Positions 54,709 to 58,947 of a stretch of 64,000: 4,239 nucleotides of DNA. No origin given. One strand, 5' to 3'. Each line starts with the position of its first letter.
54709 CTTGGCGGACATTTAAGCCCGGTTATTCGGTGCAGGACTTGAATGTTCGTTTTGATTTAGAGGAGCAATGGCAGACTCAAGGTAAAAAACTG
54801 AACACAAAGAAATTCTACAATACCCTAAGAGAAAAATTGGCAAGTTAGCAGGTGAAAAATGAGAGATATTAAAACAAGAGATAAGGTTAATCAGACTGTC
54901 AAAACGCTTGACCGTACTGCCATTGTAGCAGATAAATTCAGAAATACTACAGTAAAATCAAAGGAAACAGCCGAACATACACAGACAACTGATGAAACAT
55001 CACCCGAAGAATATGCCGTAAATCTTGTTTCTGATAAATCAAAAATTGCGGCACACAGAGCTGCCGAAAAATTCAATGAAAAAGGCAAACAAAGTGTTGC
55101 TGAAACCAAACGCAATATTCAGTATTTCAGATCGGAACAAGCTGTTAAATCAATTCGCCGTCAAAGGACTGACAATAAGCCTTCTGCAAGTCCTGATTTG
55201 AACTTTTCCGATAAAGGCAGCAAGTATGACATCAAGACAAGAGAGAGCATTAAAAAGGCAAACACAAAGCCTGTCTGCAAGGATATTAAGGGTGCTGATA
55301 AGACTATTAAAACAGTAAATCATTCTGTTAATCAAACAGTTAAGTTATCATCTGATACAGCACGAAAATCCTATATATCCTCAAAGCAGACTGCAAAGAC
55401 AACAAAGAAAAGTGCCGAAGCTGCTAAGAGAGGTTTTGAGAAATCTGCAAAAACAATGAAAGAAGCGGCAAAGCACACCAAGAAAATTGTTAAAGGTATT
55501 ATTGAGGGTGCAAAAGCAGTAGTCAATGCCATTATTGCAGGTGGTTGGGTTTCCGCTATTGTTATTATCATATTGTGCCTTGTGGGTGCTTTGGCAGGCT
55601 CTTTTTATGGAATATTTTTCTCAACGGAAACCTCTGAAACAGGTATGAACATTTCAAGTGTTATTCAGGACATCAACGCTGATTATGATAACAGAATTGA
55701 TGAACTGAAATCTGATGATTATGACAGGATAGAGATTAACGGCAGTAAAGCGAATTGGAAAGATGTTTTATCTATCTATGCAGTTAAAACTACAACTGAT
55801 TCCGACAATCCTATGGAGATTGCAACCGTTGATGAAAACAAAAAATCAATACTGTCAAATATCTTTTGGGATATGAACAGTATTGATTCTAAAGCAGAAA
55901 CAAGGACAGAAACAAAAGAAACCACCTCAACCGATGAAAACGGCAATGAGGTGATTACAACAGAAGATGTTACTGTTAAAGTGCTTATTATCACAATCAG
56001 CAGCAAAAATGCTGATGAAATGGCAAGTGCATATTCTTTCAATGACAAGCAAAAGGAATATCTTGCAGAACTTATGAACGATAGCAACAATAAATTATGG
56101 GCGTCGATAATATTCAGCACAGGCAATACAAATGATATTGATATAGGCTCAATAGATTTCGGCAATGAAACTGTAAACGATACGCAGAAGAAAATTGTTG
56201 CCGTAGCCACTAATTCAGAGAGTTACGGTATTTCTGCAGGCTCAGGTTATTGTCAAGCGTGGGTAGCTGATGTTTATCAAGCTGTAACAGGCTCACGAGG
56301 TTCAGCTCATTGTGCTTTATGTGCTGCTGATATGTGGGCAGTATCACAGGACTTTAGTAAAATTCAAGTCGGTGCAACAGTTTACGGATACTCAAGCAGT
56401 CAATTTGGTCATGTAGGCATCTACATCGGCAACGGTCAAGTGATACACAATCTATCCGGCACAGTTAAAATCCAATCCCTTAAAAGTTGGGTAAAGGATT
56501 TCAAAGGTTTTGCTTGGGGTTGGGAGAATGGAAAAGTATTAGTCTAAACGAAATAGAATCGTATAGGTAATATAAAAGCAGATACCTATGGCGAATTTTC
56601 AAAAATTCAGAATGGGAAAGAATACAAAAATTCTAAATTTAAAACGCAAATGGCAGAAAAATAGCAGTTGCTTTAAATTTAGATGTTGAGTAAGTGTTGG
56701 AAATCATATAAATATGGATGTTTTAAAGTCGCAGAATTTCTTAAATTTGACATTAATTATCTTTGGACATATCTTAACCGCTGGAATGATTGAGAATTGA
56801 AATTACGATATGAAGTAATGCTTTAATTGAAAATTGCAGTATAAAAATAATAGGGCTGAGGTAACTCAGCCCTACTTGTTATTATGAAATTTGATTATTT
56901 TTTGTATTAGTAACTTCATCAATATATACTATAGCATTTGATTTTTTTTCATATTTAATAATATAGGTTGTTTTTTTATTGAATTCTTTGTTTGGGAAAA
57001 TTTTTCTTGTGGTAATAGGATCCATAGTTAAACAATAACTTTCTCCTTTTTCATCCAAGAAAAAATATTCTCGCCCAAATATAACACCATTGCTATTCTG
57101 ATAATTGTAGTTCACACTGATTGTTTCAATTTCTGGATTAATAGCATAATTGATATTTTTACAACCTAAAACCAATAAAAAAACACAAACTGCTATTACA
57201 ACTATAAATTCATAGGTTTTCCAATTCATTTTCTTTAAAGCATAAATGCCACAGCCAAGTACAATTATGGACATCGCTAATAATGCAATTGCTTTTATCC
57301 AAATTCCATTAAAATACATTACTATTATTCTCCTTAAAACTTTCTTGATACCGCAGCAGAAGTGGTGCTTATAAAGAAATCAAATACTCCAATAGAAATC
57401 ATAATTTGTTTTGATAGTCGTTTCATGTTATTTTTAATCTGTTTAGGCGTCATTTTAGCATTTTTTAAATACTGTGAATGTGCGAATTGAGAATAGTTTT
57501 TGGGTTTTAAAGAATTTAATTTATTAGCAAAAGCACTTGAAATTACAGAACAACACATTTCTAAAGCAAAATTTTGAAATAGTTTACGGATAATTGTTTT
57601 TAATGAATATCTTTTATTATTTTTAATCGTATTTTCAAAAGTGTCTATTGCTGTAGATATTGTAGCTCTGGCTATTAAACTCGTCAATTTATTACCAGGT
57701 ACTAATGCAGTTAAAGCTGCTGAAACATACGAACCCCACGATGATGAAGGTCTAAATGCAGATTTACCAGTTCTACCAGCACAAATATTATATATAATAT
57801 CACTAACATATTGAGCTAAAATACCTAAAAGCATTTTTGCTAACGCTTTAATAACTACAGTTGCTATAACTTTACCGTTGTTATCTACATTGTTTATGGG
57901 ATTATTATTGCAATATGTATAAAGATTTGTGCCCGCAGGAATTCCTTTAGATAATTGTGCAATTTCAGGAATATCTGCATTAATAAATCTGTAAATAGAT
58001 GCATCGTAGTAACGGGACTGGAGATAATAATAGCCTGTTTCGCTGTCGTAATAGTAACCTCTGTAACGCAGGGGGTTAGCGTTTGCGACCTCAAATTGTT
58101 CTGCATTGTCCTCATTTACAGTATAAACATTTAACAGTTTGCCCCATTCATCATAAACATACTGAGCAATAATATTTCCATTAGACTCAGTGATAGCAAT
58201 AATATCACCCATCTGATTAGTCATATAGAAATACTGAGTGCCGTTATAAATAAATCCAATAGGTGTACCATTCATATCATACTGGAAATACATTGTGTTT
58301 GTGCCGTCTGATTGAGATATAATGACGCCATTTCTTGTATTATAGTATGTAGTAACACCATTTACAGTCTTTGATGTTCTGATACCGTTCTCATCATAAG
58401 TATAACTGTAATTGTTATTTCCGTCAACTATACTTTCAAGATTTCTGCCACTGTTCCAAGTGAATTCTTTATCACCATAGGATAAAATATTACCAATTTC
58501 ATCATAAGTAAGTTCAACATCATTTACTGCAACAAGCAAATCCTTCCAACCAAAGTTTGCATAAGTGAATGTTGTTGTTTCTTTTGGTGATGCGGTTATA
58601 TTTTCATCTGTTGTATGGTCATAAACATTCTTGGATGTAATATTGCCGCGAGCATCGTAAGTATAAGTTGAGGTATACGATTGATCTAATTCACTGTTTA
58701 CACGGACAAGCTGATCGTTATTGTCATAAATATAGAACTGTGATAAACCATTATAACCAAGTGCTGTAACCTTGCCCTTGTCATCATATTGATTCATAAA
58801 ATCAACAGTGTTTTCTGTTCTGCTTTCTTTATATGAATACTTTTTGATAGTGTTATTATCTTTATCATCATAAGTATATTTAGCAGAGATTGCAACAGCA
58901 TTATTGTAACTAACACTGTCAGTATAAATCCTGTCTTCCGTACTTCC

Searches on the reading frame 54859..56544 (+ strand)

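Call 52: search_protein_families(library=pfam, proteins=[window:54859-56544:+], max_evalue=0.0001)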
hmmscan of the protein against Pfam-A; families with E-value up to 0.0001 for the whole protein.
window:54859-56544:+ (562 aa): 1 family
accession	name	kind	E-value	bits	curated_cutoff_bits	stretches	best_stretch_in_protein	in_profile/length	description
PF00877.26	NLPC_P60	-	2.7e-06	27.8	23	1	497-543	46-93/105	NlpC/P60 family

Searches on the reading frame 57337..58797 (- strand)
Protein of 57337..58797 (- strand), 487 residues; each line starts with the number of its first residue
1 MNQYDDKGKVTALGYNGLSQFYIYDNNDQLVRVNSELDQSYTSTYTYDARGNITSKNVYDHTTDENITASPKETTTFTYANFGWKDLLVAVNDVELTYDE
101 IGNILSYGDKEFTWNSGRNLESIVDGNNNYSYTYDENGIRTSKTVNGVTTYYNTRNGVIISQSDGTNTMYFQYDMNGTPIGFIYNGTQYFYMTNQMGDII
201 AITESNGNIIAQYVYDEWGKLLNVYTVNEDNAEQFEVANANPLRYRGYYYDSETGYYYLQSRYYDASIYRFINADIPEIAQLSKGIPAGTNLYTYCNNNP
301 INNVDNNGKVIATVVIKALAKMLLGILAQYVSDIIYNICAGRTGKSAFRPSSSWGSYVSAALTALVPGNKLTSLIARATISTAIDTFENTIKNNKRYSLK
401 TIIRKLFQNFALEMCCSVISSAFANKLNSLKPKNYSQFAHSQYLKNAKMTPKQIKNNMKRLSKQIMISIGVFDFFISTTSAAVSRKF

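Call 52: search_protein_families(library=pfam, proteins=[window:57337-58797:-], max_evalue=0.0001)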
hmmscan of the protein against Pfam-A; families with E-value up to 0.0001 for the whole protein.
window:57337-58797:- (487 aa): 1 family
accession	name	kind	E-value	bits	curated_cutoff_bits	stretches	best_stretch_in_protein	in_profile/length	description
PF05593.20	RHS_repeat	-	2.1e-07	31.6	22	0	24-55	1-30/38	RHS Repeat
